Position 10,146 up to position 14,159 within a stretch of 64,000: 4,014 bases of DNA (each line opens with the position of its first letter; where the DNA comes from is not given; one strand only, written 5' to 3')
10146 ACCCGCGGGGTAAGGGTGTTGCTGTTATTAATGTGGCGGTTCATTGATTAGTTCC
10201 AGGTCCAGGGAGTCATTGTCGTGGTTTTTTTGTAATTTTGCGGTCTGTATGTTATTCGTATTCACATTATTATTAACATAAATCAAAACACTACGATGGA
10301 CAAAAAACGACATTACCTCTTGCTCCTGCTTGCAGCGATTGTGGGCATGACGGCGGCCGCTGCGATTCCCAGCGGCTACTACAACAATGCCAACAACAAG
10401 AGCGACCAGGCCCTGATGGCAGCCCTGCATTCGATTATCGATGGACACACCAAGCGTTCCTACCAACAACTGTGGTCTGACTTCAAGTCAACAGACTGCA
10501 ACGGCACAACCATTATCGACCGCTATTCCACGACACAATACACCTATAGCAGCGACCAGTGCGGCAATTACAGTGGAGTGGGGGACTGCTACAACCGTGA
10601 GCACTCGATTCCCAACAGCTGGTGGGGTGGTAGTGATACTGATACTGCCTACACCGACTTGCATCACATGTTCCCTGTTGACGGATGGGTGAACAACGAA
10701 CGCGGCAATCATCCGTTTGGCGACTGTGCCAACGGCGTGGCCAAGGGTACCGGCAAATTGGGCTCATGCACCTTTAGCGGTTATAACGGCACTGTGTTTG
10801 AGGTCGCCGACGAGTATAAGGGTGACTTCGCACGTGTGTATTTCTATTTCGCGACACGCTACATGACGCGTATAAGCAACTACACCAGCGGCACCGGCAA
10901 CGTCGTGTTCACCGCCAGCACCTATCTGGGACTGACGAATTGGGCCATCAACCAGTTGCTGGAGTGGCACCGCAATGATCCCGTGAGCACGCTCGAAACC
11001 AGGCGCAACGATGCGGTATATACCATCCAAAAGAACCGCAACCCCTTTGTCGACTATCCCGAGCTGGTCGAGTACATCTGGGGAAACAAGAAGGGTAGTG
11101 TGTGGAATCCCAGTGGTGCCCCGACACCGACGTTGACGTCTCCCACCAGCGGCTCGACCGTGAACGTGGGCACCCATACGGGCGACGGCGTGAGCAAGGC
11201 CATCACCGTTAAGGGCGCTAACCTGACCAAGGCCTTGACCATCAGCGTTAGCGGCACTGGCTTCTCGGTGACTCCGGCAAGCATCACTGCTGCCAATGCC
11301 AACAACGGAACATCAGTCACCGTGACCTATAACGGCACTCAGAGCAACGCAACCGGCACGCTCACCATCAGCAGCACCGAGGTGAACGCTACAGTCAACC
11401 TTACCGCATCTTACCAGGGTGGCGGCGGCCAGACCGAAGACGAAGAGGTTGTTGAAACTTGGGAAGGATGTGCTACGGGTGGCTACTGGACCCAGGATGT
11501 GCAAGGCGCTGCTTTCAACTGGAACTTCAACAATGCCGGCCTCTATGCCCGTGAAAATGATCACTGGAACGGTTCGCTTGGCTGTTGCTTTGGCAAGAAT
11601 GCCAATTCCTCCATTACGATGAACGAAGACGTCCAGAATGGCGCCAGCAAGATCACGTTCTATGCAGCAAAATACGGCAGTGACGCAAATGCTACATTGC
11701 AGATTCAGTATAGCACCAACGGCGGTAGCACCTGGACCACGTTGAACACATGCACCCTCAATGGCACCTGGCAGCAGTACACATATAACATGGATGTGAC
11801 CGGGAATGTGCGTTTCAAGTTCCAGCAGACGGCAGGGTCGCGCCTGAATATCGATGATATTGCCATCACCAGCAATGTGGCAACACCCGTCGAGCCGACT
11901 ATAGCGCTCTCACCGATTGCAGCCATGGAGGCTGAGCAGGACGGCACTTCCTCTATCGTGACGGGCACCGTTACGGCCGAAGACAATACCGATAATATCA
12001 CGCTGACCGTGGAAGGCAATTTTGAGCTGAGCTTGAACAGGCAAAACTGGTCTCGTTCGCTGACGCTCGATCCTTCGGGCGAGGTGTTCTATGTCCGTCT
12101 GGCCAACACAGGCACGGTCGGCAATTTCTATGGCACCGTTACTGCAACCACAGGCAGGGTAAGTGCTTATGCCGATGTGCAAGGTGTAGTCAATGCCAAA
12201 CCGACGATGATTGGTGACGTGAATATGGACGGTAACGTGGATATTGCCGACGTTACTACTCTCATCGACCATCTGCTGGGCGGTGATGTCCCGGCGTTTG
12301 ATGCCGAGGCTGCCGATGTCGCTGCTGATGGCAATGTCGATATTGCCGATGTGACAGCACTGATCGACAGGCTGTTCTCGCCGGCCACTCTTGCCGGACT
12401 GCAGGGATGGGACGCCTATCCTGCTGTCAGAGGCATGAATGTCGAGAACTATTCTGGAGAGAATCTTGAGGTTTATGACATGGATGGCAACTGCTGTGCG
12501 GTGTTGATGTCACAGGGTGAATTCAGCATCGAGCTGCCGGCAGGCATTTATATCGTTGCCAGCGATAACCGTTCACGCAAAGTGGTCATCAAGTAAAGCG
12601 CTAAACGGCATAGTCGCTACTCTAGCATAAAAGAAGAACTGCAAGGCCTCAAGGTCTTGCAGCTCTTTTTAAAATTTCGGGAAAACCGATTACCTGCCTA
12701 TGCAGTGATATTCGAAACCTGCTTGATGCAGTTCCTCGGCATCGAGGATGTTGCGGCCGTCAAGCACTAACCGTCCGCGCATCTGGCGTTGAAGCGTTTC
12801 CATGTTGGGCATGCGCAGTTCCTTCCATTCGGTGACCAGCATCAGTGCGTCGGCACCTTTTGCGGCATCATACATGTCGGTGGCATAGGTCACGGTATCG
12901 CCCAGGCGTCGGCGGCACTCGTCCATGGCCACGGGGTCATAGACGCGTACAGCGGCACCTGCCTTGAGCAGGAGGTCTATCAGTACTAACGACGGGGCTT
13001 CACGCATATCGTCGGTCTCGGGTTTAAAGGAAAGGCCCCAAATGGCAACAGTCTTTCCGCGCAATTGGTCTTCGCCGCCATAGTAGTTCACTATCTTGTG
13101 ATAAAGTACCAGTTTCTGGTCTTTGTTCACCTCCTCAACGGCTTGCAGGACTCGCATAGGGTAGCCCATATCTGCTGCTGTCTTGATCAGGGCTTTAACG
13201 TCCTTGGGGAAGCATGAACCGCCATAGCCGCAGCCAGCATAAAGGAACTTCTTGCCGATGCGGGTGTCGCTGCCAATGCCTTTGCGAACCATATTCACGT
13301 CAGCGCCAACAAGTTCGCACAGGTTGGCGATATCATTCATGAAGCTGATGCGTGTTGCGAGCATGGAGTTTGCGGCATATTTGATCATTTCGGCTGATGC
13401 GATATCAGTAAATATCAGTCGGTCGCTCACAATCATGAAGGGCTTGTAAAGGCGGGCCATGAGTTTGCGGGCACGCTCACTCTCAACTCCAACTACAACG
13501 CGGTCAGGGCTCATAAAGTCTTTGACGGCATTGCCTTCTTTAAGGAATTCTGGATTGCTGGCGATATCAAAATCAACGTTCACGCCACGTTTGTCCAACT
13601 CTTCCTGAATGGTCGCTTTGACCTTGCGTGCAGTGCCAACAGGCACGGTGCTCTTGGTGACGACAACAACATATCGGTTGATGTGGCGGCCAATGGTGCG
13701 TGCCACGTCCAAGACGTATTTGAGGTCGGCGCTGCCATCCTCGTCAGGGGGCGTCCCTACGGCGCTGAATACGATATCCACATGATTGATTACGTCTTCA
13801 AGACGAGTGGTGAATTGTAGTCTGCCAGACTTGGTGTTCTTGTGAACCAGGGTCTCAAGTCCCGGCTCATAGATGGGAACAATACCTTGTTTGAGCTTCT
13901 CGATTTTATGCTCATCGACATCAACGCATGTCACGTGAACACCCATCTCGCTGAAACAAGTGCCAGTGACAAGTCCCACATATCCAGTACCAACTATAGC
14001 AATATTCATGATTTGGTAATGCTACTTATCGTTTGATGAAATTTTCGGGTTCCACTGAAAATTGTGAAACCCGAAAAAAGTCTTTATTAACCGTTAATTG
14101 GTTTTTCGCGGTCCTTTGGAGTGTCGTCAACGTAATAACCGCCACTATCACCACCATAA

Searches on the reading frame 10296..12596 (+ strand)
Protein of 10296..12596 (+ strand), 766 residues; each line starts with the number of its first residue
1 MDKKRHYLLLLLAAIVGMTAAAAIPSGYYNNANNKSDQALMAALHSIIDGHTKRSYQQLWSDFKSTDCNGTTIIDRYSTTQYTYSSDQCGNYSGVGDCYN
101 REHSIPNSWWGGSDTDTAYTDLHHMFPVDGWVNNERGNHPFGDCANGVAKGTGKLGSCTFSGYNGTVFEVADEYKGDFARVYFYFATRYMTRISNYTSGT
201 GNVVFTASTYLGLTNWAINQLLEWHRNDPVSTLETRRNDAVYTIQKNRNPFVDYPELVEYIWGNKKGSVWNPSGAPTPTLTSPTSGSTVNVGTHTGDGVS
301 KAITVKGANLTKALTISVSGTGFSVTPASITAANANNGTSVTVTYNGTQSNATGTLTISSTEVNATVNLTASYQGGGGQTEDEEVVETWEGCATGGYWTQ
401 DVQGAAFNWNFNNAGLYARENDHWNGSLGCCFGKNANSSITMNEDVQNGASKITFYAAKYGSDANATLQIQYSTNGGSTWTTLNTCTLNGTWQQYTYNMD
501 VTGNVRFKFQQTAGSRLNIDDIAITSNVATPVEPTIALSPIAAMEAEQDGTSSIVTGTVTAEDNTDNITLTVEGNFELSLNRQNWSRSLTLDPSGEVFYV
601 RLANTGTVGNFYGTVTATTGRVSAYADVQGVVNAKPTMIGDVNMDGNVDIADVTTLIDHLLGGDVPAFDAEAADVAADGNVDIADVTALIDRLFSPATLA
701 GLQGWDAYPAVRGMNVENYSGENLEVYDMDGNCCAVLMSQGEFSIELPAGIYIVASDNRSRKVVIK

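Call 9: search_protein_families(library=pfam, proteins=[window:10296-12596:+], max_evalue=0.01)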
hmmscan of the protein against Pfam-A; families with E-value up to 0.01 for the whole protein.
window:10296-12596:+ (766 aa): 4 families
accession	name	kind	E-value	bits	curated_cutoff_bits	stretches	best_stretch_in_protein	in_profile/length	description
PF04231.19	Endonuclease_1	-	8e-62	209.5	25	1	40-256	5-235/235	Endonuclease I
PF00404.24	Dockerin_1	-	3e-08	34.2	22.9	1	640-693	2-56/57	Dockerin type I domain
PF21471.3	Reelin_subrepeat-B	-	0.00014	22.1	27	1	441-517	27-114/127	Reelin subrepeat B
PF24574.2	Nm-ACP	-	0.0068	17.1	27.5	0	459-525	7-72/95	ACP-like domain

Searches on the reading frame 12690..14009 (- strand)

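Call 9: search_protein_families(library=pfam, proteins=[window:12690-14009:-], max_evalue=0.01)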
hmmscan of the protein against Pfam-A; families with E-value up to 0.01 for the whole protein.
window:12690-14009:- (439 aa): 11 families
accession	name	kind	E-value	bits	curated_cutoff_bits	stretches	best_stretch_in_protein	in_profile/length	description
PF03721.20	UDPG_MGDP_dh_N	-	3.9e-70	235.7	27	1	1-186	1-186/187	UDP-glucose/GDP-mannose dehydrogenase family, NAD binding domain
PF00984.24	UDPG_MGDP_dh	-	3.1e-39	133.4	25.4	1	205-296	2-93/94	UDP-glucose/GDP-mannose dehydrogenase family, central domain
PF03720.21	UDPG_MGDP_dh_C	-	3.7e-34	117.6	30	1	322-423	1-102/103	UDP-glucose/GDP-mannose dehydrogenase family, UDP binding domain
PF02737.24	3HCDH_N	-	4.8e-06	27.1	22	1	2-84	1-86/180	3-hydroxyacyl-CoA dehydrogenase, NAD binding domain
PF03446.21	NAD_binding_2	-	4.3e-05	24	21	0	2-136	1-109/161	NAD binding domain of 6-phosphogluconate dehydrogenase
PF00070.33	Pyr_redox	-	7.6e-05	23.6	22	1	2-34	1-33/82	Pyridine nucleotide-disulphide oxidoreductase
PF00107.32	ADH_zinc_N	-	0.00028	21.3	31.8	0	11-88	2-70/129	Zinc-binding dehydrogenase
PF07992.20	Pyr_redox_2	-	0.00079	19.4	26.1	1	2-92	144-243/291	Pyridine nucleotide-disulphide oxidoreductase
PF02558.23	ApbA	-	0.0015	18.6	22.2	1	3-99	1-89/150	Ketopantoate reductase PanE/ApbA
PF01262.27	AlaDh_PNT_C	-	0.0026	17.7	23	1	3-87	31-103/214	Alanine dehydrogenase/PNT, C-terminal domain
PF01494.25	FAD_binding_3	-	0.0059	16.3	22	0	2-39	3-40/349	FAD binding domain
